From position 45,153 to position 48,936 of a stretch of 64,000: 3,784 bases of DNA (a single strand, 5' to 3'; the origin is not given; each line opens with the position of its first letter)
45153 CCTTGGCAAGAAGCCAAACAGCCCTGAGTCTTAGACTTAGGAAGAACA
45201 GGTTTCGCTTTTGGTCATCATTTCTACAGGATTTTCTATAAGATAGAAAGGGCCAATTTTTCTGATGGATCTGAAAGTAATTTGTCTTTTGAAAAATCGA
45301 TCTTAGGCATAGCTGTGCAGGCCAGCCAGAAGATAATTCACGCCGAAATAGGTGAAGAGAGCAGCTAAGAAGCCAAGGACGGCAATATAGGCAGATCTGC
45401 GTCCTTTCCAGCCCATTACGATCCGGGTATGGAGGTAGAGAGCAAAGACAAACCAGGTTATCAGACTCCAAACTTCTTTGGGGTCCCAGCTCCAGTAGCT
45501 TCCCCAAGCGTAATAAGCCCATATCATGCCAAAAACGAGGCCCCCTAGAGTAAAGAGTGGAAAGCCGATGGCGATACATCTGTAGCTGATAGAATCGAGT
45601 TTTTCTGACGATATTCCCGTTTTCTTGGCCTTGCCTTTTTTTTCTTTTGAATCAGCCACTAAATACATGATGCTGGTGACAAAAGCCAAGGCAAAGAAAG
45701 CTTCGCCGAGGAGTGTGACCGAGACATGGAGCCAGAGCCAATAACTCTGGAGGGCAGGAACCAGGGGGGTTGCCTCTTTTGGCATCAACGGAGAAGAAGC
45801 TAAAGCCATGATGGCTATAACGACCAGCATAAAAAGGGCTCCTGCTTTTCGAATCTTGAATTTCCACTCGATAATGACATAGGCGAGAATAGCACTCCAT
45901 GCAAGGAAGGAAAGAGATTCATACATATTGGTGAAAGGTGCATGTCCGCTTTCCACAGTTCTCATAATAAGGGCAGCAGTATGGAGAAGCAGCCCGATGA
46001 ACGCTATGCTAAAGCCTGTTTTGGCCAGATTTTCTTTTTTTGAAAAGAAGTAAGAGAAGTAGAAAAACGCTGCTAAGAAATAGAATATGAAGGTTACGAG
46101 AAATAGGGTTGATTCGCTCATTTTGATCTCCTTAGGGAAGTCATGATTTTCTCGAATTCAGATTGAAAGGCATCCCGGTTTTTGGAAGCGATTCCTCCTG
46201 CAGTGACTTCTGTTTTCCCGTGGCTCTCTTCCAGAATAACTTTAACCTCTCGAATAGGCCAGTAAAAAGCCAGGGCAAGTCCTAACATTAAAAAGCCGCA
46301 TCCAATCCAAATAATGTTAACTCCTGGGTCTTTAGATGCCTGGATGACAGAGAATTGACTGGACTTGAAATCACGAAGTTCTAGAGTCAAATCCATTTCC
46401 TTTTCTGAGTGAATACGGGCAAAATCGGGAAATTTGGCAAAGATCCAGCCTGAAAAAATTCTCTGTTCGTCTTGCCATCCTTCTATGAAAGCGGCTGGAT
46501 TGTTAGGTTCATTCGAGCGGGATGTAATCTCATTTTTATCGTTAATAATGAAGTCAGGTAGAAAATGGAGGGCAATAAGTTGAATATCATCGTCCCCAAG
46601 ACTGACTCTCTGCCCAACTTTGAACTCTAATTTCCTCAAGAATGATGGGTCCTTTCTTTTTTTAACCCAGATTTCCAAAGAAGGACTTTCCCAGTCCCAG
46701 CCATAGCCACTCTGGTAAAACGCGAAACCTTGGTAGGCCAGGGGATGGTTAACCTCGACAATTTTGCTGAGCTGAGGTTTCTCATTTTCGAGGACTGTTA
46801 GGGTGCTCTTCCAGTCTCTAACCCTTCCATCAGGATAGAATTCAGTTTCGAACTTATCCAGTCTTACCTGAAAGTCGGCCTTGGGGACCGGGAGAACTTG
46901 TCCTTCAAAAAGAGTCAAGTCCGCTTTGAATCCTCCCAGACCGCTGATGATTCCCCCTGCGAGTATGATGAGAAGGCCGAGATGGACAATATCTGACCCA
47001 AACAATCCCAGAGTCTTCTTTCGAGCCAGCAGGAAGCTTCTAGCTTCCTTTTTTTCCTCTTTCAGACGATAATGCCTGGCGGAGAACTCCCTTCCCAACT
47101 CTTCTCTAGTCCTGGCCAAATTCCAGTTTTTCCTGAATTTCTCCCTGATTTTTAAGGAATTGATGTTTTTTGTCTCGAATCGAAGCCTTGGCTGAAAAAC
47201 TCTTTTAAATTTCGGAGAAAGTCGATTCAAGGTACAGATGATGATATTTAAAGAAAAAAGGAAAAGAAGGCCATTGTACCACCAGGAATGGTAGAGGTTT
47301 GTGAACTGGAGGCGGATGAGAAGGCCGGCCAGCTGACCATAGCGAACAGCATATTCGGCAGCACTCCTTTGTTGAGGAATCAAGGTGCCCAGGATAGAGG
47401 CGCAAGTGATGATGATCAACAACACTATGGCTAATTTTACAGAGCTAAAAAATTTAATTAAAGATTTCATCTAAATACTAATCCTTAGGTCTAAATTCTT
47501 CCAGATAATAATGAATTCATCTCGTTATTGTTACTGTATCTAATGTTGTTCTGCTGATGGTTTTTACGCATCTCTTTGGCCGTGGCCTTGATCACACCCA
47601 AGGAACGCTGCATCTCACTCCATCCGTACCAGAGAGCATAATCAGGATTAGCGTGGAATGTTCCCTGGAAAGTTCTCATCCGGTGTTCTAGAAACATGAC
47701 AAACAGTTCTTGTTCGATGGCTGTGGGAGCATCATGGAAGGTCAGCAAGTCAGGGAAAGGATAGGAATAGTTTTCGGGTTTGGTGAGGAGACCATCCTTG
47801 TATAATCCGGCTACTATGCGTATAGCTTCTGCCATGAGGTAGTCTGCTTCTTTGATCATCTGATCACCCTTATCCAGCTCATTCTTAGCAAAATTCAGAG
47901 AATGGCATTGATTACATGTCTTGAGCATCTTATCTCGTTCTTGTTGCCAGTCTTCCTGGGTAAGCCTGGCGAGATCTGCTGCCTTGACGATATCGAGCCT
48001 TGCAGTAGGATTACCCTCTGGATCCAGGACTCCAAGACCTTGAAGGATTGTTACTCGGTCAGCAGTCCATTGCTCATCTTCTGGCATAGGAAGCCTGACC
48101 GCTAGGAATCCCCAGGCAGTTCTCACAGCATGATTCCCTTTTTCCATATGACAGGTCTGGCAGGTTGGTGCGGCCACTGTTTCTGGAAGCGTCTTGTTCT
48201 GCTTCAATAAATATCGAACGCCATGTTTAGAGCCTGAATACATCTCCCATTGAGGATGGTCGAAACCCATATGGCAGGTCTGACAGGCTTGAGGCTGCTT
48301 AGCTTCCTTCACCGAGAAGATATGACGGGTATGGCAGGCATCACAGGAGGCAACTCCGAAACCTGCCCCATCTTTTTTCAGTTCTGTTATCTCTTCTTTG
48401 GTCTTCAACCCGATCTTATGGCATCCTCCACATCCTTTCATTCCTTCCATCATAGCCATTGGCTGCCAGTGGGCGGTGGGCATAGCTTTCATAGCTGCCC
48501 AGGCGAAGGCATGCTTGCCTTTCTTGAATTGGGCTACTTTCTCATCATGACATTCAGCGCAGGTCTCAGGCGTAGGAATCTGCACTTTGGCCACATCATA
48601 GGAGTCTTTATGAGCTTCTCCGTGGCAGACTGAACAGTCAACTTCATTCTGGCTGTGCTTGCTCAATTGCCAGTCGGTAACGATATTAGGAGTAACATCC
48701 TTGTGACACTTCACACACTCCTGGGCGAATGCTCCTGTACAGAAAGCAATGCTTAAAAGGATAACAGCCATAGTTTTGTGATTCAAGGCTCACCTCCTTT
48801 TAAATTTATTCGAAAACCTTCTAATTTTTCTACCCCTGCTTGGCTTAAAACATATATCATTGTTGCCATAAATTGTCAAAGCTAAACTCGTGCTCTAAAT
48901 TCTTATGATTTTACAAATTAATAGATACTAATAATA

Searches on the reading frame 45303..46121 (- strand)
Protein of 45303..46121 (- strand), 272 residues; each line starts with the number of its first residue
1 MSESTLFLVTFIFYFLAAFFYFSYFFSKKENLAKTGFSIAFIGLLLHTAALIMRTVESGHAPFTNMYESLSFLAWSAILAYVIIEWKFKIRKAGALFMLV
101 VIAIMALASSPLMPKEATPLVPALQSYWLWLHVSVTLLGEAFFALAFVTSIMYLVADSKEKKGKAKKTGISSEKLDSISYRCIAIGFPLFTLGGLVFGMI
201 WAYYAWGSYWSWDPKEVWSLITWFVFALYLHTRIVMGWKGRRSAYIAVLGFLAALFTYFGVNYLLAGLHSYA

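Call 3: search_protein_families(library=ncbifam, proteins=[window:45303-46121:-], max_evalue=0.01)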
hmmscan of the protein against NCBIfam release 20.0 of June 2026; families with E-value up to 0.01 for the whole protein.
window:45303-46121:- (272 aa): 5 families
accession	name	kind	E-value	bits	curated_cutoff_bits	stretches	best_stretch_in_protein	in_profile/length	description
TIGR03144.1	cytochr_II_ccsB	equivalog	4.8e-82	275.5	187.6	1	41-272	3-252/252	c-type cytochrome biogenesis protein CcsB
TIGR03145.1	cyt_nit_nrfE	subfamily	1.2e-06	27.5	927.3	1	75-260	106-289/631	heme lyase NrfEFG subunit NrfE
TIGR00353.1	nrfE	subfamily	1e-05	24.7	569.05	1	110-261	93-238/578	heme lyase CcmF/NrfE family subunit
NF007691.0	PRK10369.1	subfamily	0.0036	16.1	394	1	115-261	157-292/573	heme lyase NrfEFG subunit NrfE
TIGR01191.1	ccmC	subfamily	0.0061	16.5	186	1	129-264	13-136/184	heme ABC transporter permease CcmC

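Call 4: search_protein_families(library=pfam, proteins=[window:45303-46121:-], max_evalue=0.01)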
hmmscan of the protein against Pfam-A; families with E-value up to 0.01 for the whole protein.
window:45303-46121:- (272 aa): 1 family
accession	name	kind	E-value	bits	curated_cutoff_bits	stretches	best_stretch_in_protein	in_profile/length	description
PF01578.25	Cytochrom_C_asm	-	9.7e-56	189.2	29.9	1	65-269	3-212/212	Cytochrome C assembly protein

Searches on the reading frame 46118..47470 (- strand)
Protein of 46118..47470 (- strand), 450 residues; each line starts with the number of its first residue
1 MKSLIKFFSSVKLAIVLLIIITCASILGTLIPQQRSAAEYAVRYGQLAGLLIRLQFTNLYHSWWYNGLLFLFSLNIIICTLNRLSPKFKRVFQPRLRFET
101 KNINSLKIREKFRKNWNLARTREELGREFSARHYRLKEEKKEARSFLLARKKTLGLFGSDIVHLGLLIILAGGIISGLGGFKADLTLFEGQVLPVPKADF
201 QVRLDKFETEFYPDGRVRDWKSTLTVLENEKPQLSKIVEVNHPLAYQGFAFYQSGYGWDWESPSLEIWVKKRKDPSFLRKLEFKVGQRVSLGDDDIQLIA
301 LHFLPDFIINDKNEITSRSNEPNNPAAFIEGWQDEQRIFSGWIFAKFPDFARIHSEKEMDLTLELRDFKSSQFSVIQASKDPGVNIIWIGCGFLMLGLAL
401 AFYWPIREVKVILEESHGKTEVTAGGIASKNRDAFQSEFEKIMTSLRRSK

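Call 3: search_protein_families(library=ncbifam, proteins=[window:46118-47470:-], max_evalue=0.01)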
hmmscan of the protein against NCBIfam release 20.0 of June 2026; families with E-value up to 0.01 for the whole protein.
window:46118-47470:- (450 aa): 1 family
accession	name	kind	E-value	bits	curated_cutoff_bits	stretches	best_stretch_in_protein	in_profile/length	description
TIGR00353.1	nrfE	subfamily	0.0069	15.3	569.05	0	11-233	299-501/578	heme lyase CcmF/NrfE family subunit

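Call 4: search_protein_families(library=pfam, proteins=[window:46118-47470:-], max_evalue=0.01)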
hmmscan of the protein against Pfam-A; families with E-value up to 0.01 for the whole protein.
window:46118-47470:- (450 aa): 3 families
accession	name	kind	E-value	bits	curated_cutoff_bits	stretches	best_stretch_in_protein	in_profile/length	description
PF05140.19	ResB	-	1.7e-81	275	24.6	1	11-440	1-486/486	ResB-like family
PF16327.10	CcmF_C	-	0.0018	18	28.7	0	353-401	271-319/323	Cytochrome c-type biogenesis protein CcmF C-terminal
PF09923.14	DUF2155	-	0.002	18.7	27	1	317-353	39-77/89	Uncharacterized protein conserved in bacteria (DUF2155)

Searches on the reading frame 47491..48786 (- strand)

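Call 3: search_protein_families(library=ncbifam, proteins=[window:47491-48786:-], max_evalue=0.01)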
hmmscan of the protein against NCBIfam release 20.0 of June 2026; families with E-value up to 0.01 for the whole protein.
window:47491-48786:- (431 aa): 5 families
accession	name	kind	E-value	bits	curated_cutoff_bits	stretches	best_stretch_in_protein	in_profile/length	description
NF052343.1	hydrazine_HDH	equivalog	2.2e-26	92.3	900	2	21-223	116-309/564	hydrazine dehydrogenase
TIGR03508.1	decahem_SO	subfamily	2.3e-12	46.9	192.2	1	19-100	68-145/258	DmsE family decaheme c-type cytochrome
TIGR03153.1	cytochr_NrfH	equivalog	4.5e-07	30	134.2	1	71-177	26-138/138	cytochrome c nitrite reductase small subunit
NF041028.1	decahem_GSU2203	exception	3.6e-06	26.4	325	1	20-91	100-166/317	GSU2203 family decaheme c-type cytochrome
NF041198.1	UshA_like_PCGU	equivalog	3.6e-05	22.5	275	2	19-81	440-509/519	UshA-like (seleno)protein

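Call 4: search_protein_families(library=pfam, proteins=[window:47491-48786:-], max_evalue=0.01)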
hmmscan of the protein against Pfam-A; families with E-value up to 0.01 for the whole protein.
window:47491-48786:- (431 aa): 5 families
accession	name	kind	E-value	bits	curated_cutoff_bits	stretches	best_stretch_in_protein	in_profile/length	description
PF13447.11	Multi-haem_cyto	-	8.1e-31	107.7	21.9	2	47-218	1-179/269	Seven times multi-haem cytochrome CxxCH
PF13435.11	Cytochrome_C554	-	2.2e-10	41.8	20.8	1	75-153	1-84/84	Cytochrome c554 and c-prime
PF14522.11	Cytochrome_C7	-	9.7e-10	38.6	24.8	1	21-81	13-67/67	Cytochrome c7 and related cytochrome c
PF14537.11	Cytochrom_c3_2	-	3.1e-07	31.2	25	1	44-125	2-66/79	Cytochrome c3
PF09699.15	Paired_CXXCH_1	-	6.1e-07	29.5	20.6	0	49-84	7-40/41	Doubled CXXCH motif (Paired_CXXCH_1)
